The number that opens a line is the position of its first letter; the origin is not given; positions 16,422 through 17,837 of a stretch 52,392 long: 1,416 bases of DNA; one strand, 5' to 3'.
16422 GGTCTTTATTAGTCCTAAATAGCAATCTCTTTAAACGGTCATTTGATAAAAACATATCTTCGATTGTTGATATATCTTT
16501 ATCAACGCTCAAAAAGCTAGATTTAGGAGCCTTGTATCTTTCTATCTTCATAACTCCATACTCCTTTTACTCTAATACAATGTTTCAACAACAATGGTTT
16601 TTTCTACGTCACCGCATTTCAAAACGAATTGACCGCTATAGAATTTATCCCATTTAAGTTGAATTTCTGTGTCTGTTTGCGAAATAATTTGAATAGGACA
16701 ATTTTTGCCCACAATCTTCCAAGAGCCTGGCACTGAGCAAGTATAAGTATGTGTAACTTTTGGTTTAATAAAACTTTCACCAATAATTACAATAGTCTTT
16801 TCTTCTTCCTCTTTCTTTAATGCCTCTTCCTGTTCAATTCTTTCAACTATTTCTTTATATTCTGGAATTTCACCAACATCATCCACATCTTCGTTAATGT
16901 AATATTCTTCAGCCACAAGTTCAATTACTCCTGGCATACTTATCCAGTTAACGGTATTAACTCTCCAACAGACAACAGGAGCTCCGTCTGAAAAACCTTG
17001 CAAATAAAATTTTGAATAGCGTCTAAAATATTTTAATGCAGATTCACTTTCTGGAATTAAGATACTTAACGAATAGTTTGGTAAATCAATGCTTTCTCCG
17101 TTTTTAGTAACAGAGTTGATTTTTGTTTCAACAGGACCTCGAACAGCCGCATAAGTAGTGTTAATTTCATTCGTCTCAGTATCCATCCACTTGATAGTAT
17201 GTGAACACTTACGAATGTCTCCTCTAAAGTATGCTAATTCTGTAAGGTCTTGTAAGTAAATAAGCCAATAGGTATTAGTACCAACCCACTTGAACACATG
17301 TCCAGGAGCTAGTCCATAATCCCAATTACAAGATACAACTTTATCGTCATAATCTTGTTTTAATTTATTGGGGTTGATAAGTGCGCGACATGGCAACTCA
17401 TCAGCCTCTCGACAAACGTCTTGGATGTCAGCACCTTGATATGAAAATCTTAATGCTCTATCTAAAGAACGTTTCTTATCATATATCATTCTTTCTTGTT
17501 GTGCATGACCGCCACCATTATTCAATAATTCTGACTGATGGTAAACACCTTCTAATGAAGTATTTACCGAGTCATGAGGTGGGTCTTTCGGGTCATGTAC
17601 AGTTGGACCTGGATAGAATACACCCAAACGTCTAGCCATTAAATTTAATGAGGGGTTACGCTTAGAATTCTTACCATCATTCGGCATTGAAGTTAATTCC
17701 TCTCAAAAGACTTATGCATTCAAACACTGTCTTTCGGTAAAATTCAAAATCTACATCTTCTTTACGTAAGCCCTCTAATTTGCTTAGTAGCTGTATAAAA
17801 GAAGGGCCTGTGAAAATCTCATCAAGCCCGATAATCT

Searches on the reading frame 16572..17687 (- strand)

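Call 18: search_protein_families(library=pfam, proteins=[window:16572-17687:-], max_evalue=0.01)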
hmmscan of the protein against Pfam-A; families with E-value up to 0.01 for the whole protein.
window:16572-17687:- (371 aa): 0 families

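Call 20: search_protein_families(library=phrogs, proteins=[window:16572-17687:-], max_evalue=0.001)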
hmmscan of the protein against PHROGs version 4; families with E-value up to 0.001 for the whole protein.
window:16572-17687:- (371 aa): 2 families
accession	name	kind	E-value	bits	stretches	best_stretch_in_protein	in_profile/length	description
phrog_31155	-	unknown function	1.9e-15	58.2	1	72-322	58-297/353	-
phrog_16444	-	unknown function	1.8e-09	37.5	1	111-281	54-212/397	-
